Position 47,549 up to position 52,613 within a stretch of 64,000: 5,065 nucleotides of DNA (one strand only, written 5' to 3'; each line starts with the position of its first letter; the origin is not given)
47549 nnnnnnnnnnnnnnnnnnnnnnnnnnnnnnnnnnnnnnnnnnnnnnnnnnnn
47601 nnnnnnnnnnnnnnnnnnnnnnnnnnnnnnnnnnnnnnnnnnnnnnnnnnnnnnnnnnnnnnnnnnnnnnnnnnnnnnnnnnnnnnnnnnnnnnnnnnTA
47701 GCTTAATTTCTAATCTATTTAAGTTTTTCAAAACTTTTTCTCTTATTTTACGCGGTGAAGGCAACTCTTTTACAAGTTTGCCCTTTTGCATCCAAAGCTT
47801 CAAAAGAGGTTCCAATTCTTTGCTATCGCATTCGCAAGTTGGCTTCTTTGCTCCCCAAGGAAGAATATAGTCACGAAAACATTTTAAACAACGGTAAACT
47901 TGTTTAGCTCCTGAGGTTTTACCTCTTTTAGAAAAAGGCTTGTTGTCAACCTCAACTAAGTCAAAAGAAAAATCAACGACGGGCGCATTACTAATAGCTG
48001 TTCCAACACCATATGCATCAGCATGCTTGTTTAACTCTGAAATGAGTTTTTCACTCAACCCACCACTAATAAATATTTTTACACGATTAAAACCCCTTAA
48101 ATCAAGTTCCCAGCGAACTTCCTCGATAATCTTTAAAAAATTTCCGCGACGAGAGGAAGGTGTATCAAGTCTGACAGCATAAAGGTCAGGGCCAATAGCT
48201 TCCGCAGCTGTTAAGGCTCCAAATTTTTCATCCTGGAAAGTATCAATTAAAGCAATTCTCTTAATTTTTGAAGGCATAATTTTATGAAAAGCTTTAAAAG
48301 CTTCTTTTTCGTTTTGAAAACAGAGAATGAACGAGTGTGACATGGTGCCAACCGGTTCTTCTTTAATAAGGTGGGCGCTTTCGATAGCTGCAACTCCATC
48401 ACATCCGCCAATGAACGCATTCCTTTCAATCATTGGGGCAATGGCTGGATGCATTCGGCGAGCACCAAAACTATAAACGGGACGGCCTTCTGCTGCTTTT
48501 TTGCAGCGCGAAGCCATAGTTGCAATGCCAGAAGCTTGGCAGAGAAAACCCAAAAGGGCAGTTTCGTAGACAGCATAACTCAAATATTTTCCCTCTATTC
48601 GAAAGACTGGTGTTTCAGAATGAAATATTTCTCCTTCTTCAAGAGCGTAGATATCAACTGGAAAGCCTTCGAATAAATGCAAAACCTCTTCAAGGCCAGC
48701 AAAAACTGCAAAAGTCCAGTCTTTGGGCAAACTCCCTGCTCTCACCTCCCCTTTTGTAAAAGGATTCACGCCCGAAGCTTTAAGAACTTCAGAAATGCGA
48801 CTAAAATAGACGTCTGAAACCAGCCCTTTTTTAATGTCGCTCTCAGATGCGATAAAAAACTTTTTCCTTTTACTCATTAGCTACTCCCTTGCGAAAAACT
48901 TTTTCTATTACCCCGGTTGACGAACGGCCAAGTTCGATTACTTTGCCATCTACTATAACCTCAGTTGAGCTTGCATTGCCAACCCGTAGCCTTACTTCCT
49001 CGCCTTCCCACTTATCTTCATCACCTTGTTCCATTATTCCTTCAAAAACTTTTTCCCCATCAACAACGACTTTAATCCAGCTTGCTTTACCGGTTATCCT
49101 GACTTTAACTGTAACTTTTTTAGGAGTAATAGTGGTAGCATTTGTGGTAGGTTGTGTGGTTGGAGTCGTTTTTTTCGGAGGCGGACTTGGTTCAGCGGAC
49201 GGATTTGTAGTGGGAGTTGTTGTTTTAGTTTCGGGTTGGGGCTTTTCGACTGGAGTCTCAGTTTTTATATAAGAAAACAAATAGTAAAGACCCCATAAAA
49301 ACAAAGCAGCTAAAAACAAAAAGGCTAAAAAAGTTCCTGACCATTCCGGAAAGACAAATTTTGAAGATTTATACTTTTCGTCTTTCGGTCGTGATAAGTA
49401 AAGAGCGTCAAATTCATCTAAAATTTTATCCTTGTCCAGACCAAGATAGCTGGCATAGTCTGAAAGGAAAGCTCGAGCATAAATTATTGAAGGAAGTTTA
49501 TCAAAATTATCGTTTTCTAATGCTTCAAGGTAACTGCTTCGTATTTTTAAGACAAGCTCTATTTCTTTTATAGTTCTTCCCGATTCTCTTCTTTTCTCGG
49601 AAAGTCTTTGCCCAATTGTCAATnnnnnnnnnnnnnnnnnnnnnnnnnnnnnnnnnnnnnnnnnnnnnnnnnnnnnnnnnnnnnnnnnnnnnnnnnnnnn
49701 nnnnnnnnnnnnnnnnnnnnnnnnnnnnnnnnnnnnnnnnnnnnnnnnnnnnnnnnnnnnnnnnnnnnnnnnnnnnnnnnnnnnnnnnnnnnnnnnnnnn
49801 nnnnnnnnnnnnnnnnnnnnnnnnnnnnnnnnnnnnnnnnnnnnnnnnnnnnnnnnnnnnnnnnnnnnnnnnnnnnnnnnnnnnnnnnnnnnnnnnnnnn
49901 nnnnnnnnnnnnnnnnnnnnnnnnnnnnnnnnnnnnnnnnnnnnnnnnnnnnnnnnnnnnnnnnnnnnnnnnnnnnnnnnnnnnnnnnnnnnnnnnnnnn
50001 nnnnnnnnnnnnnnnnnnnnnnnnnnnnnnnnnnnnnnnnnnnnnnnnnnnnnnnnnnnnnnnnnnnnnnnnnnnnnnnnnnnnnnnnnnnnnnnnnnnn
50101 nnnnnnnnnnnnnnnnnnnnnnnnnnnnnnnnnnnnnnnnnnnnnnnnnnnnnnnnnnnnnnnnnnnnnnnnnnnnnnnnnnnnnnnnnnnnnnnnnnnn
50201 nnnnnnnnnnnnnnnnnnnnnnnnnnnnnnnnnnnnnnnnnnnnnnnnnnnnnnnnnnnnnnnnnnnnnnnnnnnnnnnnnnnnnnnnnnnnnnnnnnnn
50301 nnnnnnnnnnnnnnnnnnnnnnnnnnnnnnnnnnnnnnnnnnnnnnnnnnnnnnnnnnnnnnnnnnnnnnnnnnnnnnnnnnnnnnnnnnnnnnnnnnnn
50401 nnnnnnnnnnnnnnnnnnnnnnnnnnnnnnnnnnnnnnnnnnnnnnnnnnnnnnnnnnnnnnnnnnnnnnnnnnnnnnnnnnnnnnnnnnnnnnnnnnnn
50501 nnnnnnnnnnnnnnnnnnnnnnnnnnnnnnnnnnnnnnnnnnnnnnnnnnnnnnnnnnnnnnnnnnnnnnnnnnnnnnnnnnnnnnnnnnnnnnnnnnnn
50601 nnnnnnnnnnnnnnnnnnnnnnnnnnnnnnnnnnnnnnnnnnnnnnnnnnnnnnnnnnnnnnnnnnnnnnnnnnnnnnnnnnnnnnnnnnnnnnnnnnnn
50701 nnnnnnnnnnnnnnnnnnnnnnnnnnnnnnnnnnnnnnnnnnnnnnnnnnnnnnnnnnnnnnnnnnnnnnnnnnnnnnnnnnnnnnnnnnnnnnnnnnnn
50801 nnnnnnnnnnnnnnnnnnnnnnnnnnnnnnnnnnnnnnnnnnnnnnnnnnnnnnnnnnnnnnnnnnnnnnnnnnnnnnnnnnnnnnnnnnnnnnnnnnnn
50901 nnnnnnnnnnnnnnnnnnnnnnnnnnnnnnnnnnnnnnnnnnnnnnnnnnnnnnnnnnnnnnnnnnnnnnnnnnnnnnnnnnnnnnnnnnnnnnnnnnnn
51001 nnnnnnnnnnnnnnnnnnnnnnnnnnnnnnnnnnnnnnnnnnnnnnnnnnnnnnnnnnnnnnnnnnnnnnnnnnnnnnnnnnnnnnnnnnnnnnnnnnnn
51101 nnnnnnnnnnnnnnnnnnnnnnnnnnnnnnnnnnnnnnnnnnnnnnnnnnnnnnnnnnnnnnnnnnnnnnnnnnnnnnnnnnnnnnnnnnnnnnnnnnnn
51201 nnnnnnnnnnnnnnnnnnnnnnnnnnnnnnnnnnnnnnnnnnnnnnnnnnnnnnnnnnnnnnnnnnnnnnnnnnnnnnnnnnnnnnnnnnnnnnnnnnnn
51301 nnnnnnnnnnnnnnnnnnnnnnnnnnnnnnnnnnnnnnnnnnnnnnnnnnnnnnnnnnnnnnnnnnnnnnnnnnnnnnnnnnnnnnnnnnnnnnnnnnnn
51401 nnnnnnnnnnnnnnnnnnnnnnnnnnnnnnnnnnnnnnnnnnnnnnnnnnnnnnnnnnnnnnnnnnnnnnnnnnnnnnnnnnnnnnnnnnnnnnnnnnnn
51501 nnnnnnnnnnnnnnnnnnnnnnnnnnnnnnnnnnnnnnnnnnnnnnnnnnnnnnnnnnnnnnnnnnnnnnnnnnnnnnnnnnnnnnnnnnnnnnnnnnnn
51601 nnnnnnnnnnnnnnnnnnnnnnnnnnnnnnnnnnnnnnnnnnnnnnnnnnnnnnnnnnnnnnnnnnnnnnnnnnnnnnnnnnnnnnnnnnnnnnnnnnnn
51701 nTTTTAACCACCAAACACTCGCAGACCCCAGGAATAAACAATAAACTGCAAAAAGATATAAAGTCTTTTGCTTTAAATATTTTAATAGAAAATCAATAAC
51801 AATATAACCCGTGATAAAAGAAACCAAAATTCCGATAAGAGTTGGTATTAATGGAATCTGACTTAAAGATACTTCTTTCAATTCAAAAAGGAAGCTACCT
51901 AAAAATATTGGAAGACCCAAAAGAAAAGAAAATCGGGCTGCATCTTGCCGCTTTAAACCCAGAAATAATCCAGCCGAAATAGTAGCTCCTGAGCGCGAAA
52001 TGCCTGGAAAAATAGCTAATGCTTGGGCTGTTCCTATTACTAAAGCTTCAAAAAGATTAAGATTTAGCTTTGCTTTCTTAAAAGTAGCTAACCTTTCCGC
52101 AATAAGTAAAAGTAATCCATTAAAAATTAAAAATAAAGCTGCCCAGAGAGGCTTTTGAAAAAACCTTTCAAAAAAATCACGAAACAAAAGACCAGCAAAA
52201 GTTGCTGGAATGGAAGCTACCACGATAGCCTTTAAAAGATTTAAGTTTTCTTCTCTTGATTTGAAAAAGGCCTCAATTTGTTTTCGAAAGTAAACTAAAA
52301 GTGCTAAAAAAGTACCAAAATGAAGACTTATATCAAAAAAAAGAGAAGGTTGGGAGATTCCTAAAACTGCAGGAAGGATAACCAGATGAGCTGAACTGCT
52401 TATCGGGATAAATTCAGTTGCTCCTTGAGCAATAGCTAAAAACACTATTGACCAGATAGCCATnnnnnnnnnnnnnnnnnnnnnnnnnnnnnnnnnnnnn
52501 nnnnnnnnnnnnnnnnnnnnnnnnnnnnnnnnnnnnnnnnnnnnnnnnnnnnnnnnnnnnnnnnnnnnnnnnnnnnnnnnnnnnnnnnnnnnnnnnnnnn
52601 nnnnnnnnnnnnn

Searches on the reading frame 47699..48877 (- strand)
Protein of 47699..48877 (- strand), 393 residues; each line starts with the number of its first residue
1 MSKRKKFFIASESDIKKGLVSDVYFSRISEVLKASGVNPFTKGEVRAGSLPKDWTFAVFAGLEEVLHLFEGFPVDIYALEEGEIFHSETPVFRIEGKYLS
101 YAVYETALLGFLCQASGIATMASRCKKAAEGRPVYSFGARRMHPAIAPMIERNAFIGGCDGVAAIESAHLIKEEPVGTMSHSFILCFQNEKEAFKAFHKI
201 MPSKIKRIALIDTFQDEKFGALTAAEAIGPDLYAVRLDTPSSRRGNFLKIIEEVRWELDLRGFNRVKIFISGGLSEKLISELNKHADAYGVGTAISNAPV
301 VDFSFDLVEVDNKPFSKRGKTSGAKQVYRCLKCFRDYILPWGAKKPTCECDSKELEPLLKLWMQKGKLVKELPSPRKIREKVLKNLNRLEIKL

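Call 19: search_protein_families(library=pfam, proteins=[window:47699-48877:-], max_evalue=0.01)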
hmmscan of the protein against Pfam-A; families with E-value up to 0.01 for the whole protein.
window:47699-48877:- (393 aa): 3 families
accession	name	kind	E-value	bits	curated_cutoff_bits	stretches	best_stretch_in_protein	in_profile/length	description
PF01729.25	QRPTase_C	-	2.7e-20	73.2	23.1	1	118-305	1-168/169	Quinolinate phosphoribosyl transferase, C-terminal domain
PF02749.22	QRPTase_N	-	4.3e-19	69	27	1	22-116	1-82/82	Quinolinate phosphoribosyl transferase, N-terminal domain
PF17956.6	NAPRTase_C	-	1.8e-05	25.6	23.3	1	347-390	44-87/111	Nicotinate phosphoribosyltransferase C-terminal domain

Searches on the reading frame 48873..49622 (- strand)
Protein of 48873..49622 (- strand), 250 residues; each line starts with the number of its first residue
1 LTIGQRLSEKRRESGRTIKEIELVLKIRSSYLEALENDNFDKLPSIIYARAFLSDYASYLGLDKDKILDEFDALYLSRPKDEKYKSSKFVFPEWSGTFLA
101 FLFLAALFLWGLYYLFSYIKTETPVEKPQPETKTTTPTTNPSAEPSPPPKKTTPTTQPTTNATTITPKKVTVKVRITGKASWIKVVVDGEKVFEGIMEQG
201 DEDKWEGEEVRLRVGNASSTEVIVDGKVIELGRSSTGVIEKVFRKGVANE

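Call 19: search_protein_families(library=pfam, proteins=[window:48873-49622:-], max_evalue=0.01)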
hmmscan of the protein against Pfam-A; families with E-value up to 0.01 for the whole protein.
window:48873-49622:- (250 aa): 3 families
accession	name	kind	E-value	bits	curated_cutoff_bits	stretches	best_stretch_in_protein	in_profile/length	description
PF13413.12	HTH_25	-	5.1e-20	71.5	24.6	1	6-66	1-61/62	Helix-turn-helix domain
PF13464.11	RodZ_C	-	1e-12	48.3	23.9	1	180-239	7-68/72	RodZ C-terminal domain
PF12844.13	HTH_19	-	3e-08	33.9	30.2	1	4-69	1-60/64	Helix-turn-helix domain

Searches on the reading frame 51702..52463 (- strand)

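Call 78: search_protein_families(library=pfam, proteins=[window:51702-52463:-], max_evalue=0.000001)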
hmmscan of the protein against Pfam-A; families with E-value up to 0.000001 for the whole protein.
window:51702-52463:- (254 aa): 1 family
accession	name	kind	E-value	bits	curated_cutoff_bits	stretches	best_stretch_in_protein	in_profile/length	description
PF02673.24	BacA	-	7.4e-74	249.1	33.4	1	7-247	2-256/257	Bacitracin resistance protein BacA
